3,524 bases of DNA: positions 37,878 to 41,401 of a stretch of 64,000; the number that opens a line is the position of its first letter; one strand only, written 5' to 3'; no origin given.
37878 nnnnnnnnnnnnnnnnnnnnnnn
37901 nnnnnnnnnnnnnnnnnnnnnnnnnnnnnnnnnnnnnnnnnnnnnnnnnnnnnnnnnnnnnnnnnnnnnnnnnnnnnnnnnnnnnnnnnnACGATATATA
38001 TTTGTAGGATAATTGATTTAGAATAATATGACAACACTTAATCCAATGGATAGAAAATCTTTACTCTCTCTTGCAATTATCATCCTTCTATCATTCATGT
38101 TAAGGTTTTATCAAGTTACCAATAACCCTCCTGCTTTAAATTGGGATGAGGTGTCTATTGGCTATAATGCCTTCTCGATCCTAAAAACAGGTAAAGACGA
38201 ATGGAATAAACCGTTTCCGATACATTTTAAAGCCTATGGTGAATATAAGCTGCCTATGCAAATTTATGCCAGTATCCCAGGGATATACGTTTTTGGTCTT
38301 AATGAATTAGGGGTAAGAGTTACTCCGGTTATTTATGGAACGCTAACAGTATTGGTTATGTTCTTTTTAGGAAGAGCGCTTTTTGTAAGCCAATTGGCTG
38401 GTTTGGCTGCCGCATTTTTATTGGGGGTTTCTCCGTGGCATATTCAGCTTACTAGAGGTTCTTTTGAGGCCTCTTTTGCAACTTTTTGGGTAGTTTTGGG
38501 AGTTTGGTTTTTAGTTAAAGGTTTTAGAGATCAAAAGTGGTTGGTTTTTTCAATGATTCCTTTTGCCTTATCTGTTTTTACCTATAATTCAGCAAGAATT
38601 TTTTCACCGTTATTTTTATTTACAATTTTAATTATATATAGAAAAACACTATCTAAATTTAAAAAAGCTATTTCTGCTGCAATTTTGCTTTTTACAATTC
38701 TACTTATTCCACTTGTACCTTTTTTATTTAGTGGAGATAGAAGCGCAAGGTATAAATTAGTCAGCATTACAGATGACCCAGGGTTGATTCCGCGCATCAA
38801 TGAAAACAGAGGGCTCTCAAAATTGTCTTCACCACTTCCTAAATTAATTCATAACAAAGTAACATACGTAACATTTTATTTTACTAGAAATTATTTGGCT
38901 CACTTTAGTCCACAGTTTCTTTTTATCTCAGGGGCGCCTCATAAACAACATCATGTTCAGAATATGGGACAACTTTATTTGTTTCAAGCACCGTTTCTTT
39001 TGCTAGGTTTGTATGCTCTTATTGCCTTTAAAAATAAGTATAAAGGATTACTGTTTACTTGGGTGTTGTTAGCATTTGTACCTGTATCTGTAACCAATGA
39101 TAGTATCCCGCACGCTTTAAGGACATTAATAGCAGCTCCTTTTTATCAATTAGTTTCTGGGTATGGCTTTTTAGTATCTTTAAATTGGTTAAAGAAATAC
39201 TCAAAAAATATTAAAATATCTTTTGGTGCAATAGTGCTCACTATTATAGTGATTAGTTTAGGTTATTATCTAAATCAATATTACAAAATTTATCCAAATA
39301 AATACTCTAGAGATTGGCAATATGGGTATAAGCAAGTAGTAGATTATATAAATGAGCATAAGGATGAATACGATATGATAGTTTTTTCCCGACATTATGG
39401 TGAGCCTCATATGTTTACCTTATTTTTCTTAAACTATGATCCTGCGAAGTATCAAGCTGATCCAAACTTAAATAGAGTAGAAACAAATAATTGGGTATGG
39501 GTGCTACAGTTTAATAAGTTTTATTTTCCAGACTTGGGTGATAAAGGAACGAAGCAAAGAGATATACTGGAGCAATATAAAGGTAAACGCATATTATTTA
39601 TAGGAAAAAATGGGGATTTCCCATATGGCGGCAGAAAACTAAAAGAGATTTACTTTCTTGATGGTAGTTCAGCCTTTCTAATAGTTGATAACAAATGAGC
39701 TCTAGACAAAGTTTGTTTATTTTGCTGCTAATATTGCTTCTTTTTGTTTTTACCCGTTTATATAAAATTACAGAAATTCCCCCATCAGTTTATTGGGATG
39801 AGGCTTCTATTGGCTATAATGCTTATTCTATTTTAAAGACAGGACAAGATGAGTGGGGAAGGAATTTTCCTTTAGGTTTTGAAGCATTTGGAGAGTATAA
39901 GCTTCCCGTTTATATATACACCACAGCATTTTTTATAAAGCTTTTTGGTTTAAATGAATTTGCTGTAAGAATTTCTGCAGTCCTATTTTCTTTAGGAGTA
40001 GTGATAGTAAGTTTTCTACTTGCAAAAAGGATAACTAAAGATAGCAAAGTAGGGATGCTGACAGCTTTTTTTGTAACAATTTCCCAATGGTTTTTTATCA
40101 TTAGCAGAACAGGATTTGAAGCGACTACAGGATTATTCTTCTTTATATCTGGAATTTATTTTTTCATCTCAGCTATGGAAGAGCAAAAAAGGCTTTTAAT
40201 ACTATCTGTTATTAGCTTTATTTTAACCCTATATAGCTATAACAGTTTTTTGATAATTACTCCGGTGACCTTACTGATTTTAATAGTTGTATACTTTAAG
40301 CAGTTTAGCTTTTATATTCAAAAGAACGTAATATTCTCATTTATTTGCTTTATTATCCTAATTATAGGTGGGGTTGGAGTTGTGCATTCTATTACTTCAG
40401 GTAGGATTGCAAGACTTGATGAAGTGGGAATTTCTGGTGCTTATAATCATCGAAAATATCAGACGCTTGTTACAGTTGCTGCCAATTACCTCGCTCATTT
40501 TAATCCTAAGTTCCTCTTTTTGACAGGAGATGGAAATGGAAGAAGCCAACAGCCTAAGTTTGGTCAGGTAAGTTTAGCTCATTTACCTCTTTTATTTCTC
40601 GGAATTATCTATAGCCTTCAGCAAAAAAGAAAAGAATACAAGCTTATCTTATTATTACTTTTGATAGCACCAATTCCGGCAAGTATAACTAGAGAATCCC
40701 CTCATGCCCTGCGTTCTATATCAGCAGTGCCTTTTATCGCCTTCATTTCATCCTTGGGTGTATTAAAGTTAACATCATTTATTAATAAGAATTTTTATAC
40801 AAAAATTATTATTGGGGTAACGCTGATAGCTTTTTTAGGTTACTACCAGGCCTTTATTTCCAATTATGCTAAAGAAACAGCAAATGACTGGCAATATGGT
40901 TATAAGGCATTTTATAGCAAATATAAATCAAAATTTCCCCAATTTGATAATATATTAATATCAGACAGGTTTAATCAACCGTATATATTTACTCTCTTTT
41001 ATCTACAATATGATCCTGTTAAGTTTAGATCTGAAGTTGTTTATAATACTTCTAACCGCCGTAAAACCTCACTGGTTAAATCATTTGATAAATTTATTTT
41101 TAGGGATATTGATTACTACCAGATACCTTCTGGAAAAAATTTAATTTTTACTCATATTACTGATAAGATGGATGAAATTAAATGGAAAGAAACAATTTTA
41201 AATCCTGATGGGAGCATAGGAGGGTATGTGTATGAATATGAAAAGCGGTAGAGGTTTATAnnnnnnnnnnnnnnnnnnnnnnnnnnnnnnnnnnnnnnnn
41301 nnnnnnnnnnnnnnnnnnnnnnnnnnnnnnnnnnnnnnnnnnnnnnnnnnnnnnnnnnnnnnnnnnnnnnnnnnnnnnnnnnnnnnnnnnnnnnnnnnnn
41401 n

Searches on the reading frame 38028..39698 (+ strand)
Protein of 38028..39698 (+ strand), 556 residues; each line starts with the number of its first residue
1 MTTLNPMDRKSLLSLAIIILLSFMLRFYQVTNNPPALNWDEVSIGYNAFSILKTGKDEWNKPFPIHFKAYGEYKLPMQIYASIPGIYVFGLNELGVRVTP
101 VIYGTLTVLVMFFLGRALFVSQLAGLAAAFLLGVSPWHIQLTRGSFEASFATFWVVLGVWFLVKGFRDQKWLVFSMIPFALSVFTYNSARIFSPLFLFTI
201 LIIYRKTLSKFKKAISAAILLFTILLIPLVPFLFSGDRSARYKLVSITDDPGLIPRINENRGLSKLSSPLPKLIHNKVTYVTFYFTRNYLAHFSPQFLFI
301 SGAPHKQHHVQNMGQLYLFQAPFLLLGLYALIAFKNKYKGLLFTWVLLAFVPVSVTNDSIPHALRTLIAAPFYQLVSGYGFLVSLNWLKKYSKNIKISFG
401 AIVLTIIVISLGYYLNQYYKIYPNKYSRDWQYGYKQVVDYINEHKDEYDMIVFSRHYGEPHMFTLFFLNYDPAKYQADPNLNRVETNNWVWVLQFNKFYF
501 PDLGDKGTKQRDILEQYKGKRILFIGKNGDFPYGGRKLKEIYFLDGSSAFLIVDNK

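Call 15: search_protein_families(library=pfam, proteins=[window:38028-39698:+], max_evalue=0.001)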
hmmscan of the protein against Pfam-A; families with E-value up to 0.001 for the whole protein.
window:38028-39698:+ (556 aa): 2 families
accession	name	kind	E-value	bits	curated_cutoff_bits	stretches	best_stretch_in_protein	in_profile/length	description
PF13231.12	PMT_2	-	2e-08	35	26.1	1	85-228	13-156/160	Dolichyl-phosphate-mannose-protein mannosyltransferase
PF02366.24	PMT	-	6.6e-08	32.8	22.7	1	17-233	2-234/245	Dolichyl-phosphate-mannose-protein mannosyltransferase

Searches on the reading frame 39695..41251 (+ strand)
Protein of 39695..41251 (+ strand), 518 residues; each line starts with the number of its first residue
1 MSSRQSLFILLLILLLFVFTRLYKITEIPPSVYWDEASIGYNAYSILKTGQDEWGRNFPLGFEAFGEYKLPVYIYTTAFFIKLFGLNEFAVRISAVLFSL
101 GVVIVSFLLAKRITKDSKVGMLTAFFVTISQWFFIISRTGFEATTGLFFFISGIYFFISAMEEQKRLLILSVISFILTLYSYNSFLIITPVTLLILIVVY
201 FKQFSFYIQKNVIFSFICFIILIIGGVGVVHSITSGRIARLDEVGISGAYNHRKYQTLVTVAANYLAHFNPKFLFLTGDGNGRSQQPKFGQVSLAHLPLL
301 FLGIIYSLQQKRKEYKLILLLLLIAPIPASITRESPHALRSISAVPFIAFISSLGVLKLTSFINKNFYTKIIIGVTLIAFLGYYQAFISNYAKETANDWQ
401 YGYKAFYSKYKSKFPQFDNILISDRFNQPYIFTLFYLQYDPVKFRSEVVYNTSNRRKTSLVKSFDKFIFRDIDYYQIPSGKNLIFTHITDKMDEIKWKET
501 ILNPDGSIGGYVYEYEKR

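Call 15: search_protein_families(library=pfam, proteins=[window:39695-41251:+], max_evalue=0.001)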
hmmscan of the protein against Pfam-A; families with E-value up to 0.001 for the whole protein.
window:39695-41251:+ (518 aa): 2 families
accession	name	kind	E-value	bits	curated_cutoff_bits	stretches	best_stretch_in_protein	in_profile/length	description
PF02366.24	PMT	-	9.6e-10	38.9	22.7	1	13-223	3-226/245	Dolichyl-phosphate-mannose-protein mannosyltransferase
PF13231.12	PMT_2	-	2.1e-08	34.9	26.1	1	71-219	4-154/160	Dolichyl-phosphate-mannose-protein mannosyltransferase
